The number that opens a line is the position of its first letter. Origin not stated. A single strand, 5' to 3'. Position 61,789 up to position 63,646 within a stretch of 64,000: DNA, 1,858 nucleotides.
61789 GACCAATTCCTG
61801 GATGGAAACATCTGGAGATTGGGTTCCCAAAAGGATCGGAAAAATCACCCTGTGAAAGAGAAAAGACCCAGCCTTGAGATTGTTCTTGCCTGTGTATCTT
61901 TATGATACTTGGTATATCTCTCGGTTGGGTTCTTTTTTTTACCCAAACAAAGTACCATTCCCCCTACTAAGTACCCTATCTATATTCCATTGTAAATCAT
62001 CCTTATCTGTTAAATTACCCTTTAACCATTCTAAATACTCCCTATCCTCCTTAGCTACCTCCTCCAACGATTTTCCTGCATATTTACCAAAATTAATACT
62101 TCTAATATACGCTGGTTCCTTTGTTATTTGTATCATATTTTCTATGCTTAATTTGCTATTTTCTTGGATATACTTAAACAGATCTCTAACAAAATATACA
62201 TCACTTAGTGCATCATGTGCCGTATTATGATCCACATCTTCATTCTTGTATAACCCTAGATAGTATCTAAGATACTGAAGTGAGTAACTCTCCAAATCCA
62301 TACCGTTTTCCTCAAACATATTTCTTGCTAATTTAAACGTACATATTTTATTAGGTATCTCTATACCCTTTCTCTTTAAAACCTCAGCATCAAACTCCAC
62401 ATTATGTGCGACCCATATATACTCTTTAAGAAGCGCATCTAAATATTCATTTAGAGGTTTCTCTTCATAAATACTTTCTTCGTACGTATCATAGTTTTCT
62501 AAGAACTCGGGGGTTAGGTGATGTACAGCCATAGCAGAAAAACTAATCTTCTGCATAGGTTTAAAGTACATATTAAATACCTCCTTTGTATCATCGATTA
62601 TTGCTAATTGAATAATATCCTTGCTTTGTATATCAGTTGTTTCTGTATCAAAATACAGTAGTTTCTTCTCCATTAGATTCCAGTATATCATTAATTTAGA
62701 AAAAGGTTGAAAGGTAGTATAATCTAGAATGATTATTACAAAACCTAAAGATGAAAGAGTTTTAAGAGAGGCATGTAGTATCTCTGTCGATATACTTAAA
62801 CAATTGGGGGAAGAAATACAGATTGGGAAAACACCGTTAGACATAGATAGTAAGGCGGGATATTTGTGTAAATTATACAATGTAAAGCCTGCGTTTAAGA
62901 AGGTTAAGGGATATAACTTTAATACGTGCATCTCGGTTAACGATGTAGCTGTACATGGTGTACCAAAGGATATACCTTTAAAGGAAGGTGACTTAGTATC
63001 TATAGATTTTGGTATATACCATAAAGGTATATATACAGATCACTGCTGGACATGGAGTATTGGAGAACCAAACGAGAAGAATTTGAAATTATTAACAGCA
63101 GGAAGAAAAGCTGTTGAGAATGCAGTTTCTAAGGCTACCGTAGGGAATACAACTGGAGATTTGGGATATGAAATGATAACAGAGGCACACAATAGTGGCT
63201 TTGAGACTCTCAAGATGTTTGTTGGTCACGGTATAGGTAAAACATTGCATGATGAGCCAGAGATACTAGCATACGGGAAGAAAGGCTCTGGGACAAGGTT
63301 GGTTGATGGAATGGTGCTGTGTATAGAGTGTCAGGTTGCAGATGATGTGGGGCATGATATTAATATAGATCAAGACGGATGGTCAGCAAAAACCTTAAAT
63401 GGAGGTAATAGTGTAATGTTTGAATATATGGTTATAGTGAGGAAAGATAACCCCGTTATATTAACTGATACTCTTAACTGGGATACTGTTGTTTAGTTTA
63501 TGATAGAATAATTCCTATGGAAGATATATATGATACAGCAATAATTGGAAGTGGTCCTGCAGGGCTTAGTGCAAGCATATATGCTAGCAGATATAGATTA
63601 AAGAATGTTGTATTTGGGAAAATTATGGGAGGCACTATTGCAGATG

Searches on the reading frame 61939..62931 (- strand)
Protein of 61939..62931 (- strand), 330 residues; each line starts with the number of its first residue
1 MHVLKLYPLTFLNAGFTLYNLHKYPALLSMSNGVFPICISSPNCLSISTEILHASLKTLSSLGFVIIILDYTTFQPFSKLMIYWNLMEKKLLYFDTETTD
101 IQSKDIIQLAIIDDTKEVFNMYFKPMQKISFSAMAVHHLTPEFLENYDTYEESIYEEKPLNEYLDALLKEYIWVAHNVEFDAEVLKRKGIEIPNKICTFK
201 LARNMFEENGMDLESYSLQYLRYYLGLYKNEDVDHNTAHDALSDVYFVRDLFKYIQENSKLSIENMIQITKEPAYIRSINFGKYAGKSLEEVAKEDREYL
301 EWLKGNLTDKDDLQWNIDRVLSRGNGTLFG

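Call 24: search_protein_families(library=pfam, proteins=[window:61939-62931:-], max_evalue=0.001)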
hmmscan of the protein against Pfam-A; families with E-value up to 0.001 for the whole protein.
window:61939-62931:- (330 aa): 3 families
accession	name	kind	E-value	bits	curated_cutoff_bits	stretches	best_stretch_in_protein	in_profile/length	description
PF00929.31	RNase_T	-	1.2e-12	49.1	24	1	93-245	2-157/164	Exonuclease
PF20600.3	ExoX-like_C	-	3.1e-12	46.1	26.5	1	279-307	1-29/30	Exodeoxyribonuclease X-like C-terminal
PF01612.26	DNA_pol_A_exo1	-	1.2e-07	32.2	23.6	1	149-226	63-129/173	3'-5' exonuclease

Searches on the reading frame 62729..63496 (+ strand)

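Call 24: search_protein_families(library=pfam, proteins=[window:62729-63496:+], max_evalue=0.001)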
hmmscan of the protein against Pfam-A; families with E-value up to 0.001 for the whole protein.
window:62729-63496:+ (255 aa): 1 family
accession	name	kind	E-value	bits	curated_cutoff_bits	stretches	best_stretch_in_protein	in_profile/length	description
PF00557.29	Peptidase_M24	-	8.4e-37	127.4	23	1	12-238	3-207/208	Metallopeptidase family M24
